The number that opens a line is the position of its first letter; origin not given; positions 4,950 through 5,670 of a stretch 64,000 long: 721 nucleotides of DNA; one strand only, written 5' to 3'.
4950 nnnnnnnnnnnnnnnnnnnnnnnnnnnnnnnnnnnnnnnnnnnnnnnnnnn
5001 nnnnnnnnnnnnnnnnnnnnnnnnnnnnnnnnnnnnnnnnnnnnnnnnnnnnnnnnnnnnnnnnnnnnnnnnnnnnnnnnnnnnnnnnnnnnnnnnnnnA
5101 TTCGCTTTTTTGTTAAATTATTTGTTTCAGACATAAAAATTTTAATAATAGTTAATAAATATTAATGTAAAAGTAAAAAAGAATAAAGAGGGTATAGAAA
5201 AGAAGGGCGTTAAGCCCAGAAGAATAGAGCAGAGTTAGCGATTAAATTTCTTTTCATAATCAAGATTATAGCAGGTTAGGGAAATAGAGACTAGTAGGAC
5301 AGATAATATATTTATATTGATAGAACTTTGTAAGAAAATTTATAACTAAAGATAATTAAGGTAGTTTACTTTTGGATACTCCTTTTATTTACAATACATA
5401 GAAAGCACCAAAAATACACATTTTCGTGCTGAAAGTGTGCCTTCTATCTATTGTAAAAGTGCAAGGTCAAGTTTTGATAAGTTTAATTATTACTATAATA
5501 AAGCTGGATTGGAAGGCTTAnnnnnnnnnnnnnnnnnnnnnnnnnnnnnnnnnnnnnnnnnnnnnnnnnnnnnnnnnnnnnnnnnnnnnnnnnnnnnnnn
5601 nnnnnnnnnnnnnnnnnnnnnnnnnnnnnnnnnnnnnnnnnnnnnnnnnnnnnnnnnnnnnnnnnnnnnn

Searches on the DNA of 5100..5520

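Call 74: search_rna_families(source=window, start=5100, end=5520, threshold=evalue, max_evalue=10, show_alignments=1)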
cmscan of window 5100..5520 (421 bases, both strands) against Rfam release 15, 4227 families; matches with E-value up to 10: 4.
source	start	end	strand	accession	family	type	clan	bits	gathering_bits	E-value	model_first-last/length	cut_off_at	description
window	5462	5511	+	RF02548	Oskar_OES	Cis-reg;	-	16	46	6.8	1-67/67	no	Oocyte entry signal (OES) from oskar mRNA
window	5198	5281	-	RF01770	rimP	Cis-reg; leader;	-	15.6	47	6.4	1-102/102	no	Gammaprotebacteria rimP leader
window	5380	5466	-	RF01896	mir-142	Gene; miRNA;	-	14.3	57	5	1-85/85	no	mir-142 microRNA precursor family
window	5381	5467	+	RF01896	mir-142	Gene; miRNA;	-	13.3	57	9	1-85/85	no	mir-142 microRNA precursor family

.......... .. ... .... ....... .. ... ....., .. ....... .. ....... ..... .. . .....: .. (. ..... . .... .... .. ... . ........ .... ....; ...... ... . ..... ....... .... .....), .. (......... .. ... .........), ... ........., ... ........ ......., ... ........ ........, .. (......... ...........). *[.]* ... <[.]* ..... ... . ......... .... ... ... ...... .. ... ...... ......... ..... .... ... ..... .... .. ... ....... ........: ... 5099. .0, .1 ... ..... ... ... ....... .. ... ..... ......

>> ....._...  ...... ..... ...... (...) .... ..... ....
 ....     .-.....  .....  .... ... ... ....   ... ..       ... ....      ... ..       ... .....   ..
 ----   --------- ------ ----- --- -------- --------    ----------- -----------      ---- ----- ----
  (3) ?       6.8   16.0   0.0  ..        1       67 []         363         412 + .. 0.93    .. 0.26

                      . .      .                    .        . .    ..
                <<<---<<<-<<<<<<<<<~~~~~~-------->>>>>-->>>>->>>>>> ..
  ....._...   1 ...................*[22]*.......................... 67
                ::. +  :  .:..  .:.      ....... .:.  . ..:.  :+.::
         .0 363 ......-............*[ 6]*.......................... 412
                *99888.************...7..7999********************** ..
